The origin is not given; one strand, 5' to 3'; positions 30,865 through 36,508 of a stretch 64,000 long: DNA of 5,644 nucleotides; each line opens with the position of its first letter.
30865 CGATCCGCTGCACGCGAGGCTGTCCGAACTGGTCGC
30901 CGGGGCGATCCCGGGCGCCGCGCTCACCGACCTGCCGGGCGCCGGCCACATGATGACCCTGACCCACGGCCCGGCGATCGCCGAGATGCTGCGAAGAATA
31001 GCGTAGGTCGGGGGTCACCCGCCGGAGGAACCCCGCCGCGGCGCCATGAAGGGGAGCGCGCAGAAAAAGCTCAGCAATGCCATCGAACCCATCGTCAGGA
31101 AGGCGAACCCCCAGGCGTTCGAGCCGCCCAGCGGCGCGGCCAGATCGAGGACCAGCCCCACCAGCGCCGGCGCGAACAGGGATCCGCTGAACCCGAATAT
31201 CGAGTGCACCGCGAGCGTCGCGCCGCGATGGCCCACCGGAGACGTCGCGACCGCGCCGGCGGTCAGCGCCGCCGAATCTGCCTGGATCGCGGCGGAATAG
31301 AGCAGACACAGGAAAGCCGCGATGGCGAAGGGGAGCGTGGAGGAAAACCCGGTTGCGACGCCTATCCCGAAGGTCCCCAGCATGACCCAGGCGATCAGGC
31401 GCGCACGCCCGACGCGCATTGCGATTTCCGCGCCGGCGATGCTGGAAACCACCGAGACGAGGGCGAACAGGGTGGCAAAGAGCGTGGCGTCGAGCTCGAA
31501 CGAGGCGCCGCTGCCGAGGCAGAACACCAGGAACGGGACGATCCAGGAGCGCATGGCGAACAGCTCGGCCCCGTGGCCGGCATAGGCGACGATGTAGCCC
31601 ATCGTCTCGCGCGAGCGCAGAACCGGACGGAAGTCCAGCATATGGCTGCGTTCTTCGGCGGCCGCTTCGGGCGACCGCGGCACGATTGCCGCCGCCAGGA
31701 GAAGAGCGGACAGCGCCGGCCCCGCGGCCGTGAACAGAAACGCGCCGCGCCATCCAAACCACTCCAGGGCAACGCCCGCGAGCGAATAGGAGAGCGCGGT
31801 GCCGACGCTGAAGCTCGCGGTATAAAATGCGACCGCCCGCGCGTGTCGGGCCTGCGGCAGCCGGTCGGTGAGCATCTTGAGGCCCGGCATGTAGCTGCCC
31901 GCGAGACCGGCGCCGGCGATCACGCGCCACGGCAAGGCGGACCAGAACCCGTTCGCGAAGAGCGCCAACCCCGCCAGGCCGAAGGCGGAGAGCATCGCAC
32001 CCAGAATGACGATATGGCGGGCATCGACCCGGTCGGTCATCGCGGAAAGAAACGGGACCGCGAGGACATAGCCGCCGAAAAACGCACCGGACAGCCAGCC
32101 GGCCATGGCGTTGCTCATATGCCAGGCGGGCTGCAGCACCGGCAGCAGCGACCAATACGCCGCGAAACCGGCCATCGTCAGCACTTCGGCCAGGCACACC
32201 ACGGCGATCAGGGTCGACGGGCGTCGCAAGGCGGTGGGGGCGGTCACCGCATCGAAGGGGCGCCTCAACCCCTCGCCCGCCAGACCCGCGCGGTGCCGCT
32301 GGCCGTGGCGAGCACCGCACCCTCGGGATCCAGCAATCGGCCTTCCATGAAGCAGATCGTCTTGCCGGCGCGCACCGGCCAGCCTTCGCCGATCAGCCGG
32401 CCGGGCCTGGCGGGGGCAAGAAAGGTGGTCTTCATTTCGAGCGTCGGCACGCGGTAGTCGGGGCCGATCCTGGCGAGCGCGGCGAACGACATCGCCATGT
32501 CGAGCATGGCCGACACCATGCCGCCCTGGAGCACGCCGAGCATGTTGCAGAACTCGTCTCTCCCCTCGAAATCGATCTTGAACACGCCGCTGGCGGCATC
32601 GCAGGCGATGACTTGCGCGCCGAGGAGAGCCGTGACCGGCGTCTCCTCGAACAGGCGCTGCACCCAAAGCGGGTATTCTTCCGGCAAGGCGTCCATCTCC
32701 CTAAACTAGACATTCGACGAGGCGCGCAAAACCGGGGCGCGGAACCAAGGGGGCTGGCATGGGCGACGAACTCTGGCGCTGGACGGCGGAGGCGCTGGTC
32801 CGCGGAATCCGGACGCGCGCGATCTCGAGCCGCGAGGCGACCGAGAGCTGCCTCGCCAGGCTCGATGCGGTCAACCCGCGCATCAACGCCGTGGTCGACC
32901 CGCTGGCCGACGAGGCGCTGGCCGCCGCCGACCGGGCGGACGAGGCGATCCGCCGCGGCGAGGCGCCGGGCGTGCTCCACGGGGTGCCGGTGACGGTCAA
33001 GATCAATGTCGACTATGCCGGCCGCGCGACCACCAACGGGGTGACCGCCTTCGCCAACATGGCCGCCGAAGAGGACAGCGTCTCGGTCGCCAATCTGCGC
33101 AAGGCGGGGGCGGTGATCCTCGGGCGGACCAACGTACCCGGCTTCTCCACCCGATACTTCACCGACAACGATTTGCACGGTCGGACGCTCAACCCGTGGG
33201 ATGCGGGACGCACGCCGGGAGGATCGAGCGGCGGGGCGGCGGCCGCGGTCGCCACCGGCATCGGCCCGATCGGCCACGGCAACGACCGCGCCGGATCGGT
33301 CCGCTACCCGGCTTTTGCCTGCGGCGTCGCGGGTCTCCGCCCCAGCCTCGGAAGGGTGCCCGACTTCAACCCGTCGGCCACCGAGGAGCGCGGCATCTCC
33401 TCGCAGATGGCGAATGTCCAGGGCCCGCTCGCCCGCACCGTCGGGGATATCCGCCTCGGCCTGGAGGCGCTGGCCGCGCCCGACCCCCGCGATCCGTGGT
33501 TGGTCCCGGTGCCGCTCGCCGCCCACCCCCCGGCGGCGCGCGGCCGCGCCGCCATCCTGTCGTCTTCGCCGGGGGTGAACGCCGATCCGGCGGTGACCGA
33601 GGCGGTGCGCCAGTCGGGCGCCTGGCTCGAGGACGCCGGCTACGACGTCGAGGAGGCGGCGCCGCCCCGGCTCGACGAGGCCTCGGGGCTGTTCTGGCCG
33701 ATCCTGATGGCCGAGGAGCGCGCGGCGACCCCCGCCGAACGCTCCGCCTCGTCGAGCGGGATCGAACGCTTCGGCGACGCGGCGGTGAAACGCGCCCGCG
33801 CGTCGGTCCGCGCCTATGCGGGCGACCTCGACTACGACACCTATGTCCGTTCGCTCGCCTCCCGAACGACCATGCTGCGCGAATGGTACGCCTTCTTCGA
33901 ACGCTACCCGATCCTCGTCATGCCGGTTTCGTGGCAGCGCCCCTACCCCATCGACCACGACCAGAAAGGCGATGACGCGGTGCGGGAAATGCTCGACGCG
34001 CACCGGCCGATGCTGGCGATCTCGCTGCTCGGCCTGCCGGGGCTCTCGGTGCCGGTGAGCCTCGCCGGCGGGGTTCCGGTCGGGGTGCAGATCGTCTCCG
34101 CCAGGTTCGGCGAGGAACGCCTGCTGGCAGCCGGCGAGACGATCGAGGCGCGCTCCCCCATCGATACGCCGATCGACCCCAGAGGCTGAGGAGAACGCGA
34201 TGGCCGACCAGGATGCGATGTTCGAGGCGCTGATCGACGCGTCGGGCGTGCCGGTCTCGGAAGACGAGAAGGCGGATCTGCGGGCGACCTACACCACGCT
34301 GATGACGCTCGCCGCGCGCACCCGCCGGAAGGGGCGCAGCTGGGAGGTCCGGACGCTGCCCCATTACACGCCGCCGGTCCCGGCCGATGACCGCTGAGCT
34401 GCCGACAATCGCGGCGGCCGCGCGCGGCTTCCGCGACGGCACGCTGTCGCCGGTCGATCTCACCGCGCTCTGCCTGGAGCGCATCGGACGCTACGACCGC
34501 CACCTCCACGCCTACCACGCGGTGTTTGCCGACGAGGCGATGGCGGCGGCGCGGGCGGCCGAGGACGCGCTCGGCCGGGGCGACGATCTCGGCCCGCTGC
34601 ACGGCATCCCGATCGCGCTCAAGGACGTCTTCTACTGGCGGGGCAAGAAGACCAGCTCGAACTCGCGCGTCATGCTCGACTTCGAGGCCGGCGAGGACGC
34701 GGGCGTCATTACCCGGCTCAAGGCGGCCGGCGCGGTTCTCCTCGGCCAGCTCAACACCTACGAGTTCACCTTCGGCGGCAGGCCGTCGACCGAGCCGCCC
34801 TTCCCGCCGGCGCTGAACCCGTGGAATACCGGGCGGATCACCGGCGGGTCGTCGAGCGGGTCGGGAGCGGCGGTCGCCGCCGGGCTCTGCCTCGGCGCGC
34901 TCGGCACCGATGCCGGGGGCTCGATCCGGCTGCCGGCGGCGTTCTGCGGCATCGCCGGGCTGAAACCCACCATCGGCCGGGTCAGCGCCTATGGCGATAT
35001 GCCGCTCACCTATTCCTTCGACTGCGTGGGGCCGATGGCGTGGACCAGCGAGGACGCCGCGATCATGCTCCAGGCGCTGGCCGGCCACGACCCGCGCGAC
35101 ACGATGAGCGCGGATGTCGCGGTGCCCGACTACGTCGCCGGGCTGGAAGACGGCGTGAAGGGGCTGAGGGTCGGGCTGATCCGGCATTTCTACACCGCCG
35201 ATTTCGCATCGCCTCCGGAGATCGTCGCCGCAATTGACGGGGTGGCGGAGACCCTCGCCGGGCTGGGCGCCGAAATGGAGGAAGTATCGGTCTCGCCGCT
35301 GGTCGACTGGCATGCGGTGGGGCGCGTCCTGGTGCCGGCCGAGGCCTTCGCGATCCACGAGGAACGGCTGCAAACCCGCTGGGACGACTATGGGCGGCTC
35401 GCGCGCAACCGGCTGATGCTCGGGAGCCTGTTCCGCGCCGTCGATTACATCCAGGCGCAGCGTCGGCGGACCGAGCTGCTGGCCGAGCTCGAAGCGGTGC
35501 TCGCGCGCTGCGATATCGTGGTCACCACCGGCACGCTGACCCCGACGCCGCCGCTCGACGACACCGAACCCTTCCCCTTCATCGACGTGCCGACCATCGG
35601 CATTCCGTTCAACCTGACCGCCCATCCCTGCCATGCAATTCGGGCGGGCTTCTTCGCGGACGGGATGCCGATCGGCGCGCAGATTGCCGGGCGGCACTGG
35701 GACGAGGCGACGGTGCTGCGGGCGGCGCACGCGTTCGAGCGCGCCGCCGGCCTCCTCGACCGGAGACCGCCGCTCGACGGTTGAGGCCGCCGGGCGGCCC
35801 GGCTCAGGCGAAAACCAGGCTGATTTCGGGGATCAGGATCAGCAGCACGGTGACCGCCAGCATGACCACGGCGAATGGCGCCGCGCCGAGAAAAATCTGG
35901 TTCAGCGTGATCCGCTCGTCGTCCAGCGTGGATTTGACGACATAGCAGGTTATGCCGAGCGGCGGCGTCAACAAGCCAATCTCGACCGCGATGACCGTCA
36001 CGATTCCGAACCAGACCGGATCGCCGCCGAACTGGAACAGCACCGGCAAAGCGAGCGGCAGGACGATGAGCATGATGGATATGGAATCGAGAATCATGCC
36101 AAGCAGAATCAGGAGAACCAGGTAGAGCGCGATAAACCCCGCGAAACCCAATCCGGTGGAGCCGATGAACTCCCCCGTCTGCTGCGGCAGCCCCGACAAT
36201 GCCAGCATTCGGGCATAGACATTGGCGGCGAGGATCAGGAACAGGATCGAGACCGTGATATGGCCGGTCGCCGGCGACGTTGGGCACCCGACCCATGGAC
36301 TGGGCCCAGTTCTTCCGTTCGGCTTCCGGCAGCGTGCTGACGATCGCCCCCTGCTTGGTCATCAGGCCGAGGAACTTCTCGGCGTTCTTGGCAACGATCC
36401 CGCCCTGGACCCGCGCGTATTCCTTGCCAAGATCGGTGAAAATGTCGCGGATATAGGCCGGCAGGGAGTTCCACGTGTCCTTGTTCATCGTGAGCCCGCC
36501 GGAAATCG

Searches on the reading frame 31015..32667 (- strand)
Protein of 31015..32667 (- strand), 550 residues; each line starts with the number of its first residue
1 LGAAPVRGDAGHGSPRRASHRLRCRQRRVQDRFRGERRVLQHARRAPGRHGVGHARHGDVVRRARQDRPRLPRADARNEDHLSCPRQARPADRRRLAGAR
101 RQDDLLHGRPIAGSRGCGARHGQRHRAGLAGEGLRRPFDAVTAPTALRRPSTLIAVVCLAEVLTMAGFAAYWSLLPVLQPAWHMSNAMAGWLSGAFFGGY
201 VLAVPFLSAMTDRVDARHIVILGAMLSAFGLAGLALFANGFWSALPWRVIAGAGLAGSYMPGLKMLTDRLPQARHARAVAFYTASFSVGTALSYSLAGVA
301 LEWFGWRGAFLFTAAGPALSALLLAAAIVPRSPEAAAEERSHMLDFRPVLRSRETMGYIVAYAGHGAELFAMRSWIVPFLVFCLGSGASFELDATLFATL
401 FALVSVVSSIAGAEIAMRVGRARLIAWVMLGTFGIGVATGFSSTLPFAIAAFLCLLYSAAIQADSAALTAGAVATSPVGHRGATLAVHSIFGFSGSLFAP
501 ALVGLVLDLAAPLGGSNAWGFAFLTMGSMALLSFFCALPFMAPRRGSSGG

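Call 12: search_protein_families(library=pfam, proteins=[window:31015-32667:-], max_evalue=0.001)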
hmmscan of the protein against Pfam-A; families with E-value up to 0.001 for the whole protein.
window:31015-32667:- (550 aa): 2 families
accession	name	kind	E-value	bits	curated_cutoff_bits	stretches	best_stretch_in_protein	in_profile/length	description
PF07690.21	MFS_1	-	9.9e-35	120.5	33.4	1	158-379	2-228/347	Major Facilitator Superfamily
PF12832.13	MFS_1_like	-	7.1e-07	29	25.2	1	147-312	209-373/373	MFS_1 like family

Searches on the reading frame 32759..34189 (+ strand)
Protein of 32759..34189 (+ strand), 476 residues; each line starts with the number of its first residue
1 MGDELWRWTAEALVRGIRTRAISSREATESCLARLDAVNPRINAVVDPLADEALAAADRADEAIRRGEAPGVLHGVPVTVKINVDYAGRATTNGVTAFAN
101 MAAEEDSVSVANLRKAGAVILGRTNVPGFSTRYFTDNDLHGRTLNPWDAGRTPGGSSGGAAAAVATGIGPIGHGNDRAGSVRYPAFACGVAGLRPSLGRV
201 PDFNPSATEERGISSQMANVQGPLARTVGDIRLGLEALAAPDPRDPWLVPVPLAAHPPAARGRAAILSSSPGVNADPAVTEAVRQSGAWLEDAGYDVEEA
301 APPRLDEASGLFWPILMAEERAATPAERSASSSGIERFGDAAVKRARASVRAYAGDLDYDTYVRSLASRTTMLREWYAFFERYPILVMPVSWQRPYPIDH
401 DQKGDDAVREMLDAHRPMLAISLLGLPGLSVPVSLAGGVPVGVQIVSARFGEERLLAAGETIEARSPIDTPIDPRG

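Call 9: search_protein_families(library=pfam, proteins=[window:32759-34189:+], max_evalue=0.01)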
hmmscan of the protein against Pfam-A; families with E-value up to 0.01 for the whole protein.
window:32759-34189:+ (476 aa): 1 family
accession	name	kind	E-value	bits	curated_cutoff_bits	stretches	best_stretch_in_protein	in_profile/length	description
PF01425.27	Amidase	-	4.3e-96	323.1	27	1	26-456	1-445/445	Amidase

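Call 11: search_protein_families(library=ncbifam, proteins=[window:32759-34189:+], max_evalue=0.01)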
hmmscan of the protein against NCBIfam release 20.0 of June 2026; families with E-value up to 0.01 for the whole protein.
window:32759-34189:+ (476 aa): 26 families (the best 25 are shown)
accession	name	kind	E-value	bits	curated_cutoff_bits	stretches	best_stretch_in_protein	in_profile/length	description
NF005687.0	PRK07487.1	subfamily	4.8e-188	625.7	428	1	3-474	3-464/468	amidase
NF004816.0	PRK06170.1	equivalog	1.3e-90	304.4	503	1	9-463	13-479/493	amidase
NF004815.0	PRK06169.1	equivalog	2.3e-78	263.9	506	1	7-468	9-461/471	amidase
NF005686.0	PRK07486.1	subfamily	1.1e-70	238.7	465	1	3-465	9-472/486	amidase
NF005450.0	PRK07042.1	equivalog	2.8e-65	220.6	458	1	8-466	7-452/464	amidase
NF009119.0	PRK12470.1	equivalog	6.4e-61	206.8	498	1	12-467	13-453/462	amidase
NF005688.0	PRK07488.1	equivalog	1.6e-60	205.3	532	1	4-464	7-464/474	indoleacetamide hydrolase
NF006631.0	PRK09201.1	equivalog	1.3e-58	198.9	461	1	7-465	6-454/466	AtzE family amidohydrolase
NF005899.0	PRK07869.1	equivalog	6.2e-58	196.7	418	1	8-467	15-463/471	amidase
NF004717.0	PRK06061.1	equivalog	3e-57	194.4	498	1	13-465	22-466/483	amidase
TIGR02715.1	amido_AtzE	subfamily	5.3e-57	193.8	425.75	1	13-464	5-446/452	AtzE family amidohydrolase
TIGR00132.1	gatA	equivalog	4.4e-54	184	481.1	1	17-464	5-462/466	Asp-tRNA(Asn)/Glu-tRNA(Gln) amidotransferase subunit GatA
NF005460.0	PRK07056.1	subfamily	1.3e-45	156.2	447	1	17-464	17-451/457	amidase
NF006006.0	PRK08137.1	equivalog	5.3e-44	150.9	534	2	19-246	48-274/529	amidase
NF005099.0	PRK06529.1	equivalog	4e-41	141.3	505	1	10-308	6-298/484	amidase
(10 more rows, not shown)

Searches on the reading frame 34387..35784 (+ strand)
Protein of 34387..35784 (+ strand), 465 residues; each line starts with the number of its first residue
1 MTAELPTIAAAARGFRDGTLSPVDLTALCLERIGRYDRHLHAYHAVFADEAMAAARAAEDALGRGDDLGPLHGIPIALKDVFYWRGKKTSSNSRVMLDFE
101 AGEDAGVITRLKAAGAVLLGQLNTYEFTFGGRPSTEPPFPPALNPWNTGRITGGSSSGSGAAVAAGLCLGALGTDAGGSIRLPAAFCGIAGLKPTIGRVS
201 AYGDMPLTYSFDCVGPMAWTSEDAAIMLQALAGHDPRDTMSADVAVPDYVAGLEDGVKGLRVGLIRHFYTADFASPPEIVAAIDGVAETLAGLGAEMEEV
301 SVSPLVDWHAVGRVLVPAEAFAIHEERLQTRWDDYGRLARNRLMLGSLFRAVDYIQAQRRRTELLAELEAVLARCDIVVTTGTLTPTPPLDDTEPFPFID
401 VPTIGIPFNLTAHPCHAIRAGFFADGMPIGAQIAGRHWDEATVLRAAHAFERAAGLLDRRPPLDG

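Call 9: search_protein_families(library=pfam, proteins=[window:34387-35784:+], max_evalue=0.01)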
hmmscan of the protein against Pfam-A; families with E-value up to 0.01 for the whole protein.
window:34387-35784:+ (465 aa): 1 family
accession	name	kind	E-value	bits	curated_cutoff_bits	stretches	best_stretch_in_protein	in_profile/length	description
PF01425.27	Amidase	-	2e-98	330.8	27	1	24-444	1-445/445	Amidase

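Call 11: search_protein_families(library=ncbifam, proteins=[window:34387-35784:+], max_evalue=0.01)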
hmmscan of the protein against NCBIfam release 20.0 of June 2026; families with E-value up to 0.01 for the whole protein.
window:34387-35784:+ (465 aa): 26 families (the best 25 are shown)
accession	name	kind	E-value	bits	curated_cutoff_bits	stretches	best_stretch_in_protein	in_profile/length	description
NF004815.0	PRK06169.1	equivalog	8e-89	298.3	506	1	10-461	14-466/471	amidase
TIGR00132.1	gatA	equivalog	8.2e-85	285.3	481.1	1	20-453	10-463/466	Asp-tRNA(Asn)/Glu-tRNA(Gln) amidotransferase subunit GatA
NF006631.0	PRK09201.1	equivalog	2e-82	277.4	461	1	6-456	7-456/466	AtzE family amidohydrolase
TIGR02715.1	amido_AtzE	subfamily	1.9e-80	271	425.75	1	8-453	2-447/452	AtzE family amidohydrolase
NF005450.0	PRK07042.1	equivalog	2.2e-75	253.9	458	1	10-459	11-457/464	amidase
NF005460.0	PRK07056.1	subfamily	8.5e-73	245.8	447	1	2-391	4-385/457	amidase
NF005565.0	PRK07235.1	subfamily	9.5e-70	235.7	545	2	65-311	82-323/506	amidase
NF005687.0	PRK07487.1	subfamily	1.2e-67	228.7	428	1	11-457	13-459/468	amidase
NF004717.0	PRK06061.1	equivalog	1.1e-65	222.3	498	1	3-462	14-475/483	amidase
NF009119.0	PRK12470.1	equivalog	2.1e-65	221.6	498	1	8-462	11-460/462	amidase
NF005688.0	PRK07488.1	equivalog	1.1e-63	215.9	532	1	6-315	11-303/474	indoleacetamide hydrolase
NF004766.0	PRK06102.1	equivalog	8e-63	213.1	559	1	7-452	9-449/455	amidase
NF006006.0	PRK08137.1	equivalog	2.3e-61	208.2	534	1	7-316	35-350/529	amidase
NF004816.0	PRK06170.1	equivalog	7.1e-61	206.3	503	1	4-457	10-485/493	amidase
NF005686.0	PRK07486.1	subfamily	4.3e-58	197.2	465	1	12-462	20-481/486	amidase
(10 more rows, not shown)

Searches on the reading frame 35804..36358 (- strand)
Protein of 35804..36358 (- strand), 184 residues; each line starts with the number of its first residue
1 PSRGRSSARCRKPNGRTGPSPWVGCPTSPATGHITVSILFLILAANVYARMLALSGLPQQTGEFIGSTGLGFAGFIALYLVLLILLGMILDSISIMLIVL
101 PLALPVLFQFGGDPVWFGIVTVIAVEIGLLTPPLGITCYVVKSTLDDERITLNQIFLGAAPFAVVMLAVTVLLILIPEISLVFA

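Call 12: search_protein_families(library=pfam, proteins=[window:35804-36358:-], max_evalue=0.001)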
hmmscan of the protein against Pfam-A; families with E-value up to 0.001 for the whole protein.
window:35804-36358:- (184 aa): 1 family
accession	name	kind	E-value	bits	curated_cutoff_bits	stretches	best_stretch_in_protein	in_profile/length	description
PF06808.19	DctM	-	7.2e-26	91.4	23.8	1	31-179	268-413/413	Tripartite ATP-independent periplasmic transporter, DctM component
